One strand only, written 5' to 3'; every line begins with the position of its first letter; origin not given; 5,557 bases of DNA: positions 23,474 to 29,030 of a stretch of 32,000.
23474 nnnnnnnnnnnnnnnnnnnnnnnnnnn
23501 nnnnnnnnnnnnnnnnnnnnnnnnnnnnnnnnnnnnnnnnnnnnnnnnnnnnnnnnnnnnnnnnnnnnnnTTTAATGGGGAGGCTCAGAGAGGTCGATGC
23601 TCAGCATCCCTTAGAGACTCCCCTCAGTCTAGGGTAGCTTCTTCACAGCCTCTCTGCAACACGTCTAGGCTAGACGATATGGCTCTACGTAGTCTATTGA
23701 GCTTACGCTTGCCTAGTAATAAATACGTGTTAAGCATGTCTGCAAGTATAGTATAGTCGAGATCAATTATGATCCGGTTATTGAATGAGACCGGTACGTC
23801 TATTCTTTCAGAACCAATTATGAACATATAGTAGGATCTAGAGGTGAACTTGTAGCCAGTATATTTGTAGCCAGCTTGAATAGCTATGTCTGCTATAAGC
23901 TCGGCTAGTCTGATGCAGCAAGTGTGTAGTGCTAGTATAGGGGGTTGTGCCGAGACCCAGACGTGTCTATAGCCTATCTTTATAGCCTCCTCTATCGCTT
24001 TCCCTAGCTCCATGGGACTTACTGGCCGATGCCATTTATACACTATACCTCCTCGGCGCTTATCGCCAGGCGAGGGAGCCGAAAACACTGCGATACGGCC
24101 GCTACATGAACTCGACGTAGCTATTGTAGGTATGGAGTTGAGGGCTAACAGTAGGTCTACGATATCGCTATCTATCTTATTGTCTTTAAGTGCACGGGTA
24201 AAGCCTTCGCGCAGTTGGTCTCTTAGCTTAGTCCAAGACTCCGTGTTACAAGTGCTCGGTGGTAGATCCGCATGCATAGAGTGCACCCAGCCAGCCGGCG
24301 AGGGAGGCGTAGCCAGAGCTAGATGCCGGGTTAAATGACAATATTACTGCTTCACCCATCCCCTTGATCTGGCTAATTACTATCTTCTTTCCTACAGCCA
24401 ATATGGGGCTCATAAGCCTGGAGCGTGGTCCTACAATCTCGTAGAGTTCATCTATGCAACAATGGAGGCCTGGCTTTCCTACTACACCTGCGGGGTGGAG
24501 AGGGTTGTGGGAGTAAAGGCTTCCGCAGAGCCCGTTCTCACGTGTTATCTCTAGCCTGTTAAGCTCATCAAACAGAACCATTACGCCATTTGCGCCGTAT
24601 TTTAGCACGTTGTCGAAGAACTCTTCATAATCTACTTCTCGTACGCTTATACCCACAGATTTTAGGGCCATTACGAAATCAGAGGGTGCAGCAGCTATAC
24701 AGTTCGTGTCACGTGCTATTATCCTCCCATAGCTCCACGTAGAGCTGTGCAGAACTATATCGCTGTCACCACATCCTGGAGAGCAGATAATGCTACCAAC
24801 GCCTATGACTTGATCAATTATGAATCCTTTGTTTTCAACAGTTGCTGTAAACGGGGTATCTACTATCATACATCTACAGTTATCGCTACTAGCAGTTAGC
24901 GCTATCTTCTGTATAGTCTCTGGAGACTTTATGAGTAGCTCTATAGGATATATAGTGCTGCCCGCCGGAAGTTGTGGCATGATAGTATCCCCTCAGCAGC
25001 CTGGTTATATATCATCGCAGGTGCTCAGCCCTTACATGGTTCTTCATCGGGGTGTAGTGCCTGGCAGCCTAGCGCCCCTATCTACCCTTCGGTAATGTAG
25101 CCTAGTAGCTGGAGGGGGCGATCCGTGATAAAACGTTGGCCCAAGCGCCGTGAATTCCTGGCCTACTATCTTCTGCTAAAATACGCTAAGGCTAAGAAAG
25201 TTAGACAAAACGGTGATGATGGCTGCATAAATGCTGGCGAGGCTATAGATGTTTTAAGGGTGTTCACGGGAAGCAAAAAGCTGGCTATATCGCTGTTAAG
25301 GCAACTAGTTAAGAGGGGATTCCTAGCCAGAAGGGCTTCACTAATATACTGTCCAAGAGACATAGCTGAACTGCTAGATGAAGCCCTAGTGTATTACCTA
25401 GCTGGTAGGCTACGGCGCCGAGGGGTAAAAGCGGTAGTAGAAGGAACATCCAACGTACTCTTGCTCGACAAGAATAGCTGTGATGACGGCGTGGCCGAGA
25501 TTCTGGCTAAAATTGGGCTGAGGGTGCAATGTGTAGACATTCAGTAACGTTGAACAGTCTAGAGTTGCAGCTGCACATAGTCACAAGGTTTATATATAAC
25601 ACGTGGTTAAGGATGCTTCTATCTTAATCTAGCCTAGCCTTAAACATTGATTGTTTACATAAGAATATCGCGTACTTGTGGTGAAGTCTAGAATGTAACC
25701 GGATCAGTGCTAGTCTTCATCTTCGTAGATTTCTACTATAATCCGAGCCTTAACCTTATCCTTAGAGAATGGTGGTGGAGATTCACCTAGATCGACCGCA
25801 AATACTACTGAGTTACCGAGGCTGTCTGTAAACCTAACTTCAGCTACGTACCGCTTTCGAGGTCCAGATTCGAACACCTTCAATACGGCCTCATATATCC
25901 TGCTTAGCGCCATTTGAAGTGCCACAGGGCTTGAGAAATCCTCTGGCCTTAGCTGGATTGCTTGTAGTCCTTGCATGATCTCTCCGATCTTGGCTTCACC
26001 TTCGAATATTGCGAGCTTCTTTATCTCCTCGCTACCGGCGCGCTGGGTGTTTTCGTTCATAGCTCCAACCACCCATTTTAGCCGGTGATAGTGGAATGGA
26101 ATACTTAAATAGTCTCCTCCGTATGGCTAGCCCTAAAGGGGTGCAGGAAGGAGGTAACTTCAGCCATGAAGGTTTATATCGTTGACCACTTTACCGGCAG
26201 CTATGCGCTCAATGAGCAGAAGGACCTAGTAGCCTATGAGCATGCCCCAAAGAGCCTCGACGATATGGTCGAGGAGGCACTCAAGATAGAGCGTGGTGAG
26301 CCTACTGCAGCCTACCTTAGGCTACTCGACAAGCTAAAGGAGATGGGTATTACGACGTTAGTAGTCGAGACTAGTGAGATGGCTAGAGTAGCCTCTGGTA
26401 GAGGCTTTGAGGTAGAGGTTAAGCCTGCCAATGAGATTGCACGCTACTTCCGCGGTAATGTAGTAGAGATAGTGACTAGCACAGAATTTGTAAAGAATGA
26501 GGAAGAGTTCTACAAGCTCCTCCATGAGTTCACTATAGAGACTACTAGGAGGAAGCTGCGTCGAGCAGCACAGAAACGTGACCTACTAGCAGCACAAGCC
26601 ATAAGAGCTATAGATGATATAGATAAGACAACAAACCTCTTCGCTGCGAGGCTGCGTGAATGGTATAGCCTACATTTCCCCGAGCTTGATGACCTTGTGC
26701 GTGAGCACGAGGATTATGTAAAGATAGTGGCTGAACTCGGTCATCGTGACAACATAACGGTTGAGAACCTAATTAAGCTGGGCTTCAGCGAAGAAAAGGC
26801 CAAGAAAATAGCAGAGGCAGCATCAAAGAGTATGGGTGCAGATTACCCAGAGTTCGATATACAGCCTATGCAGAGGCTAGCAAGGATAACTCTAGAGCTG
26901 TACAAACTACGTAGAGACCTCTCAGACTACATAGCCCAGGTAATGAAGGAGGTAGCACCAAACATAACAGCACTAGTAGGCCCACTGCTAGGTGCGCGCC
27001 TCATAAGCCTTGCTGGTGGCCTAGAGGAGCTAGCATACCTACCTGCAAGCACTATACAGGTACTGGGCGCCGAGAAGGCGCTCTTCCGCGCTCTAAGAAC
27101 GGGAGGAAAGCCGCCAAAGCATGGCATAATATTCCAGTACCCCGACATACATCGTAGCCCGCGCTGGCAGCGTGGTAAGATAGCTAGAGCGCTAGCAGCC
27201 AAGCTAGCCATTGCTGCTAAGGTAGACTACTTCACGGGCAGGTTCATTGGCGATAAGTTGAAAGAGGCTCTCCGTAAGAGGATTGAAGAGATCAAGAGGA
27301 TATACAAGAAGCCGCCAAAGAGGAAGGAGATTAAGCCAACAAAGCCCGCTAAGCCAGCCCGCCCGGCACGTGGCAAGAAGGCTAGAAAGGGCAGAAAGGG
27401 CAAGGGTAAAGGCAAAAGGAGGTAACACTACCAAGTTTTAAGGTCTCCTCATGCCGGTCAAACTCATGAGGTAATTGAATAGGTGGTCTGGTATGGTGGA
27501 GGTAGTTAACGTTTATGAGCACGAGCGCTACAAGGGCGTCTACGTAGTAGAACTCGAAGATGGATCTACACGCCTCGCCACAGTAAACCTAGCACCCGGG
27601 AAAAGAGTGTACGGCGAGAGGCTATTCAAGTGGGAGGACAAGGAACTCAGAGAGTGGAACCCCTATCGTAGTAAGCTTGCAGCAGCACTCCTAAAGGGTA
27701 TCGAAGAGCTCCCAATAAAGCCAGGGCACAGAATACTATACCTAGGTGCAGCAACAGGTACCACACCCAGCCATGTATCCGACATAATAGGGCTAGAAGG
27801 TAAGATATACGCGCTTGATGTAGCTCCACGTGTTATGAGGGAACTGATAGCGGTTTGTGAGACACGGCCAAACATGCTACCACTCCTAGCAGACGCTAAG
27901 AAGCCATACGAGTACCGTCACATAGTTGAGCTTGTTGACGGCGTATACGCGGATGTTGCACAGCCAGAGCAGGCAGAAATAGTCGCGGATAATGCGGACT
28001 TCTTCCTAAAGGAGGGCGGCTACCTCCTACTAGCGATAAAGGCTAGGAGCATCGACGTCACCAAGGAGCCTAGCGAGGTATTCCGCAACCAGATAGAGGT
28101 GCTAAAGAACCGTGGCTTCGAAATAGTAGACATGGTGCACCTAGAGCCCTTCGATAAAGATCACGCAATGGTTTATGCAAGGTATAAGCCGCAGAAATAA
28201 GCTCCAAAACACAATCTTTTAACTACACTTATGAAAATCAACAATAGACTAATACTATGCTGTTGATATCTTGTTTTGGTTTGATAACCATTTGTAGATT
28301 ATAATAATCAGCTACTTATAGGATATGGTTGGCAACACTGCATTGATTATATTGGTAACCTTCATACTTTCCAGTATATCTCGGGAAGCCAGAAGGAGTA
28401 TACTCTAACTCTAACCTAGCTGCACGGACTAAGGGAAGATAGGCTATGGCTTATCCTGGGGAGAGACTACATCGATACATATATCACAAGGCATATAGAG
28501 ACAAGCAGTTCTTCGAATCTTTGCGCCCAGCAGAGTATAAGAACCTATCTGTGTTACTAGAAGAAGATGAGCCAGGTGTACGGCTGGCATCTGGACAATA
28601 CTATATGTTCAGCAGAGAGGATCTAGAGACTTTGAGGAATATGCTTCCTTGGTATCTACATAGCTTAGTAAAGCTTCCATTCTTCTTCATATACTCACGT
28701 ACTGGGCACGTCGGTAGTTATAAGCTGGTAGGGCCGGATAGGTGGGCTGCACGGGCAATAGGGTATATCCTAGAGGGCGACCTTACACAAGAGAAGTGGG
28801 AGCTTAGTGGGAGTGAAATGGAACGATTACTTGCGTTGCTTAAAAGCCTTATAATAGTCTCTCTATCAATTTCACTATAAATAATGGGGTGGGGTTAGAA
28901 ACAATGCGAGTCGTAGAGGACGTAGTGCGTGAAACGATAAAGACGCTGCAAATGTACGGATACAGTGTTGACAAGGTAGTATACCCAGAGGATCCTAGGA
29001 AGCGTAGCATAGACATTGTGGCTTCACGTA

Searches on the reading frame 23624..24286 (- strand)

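Call 66: search_protein_families(library=pfam, proteins=[window:23624-24286:-], max_evalue=0.001)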
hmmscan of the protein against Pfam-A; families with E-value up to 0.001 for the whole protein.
window:23624-24286:- (220 aa): 1 family
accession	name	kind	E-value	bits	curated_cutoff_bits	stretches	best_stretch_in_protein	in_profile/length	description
PF02676.19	TYW3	-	1.1e-33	116.7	27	1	24-204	9-210/211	Methyltransferase TYW3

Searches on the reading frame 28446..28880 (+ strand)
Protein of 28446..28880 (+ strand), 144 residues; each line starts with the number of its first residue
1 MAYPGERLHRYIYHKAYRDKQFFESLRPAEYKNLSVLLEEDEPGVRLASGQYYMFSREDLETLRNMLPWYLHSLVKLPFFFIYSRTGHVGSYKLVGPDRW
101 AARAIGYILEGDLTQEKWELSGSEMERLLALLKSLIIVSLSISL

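Call 66: search_protein_families(library=pfam, proteins=[window:28446-28880:+], max_evalue=0.001)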
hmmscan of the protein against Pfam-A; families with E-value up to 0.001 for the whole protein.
window:28446-28880:+ (144 aa): 1 family
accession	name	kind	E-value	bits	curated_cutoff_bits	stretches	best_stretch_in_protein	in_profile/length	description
PF01886.21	DUF61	-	4.3e-18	66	27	1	27-136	15-123/127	Protein of unknown function DUF61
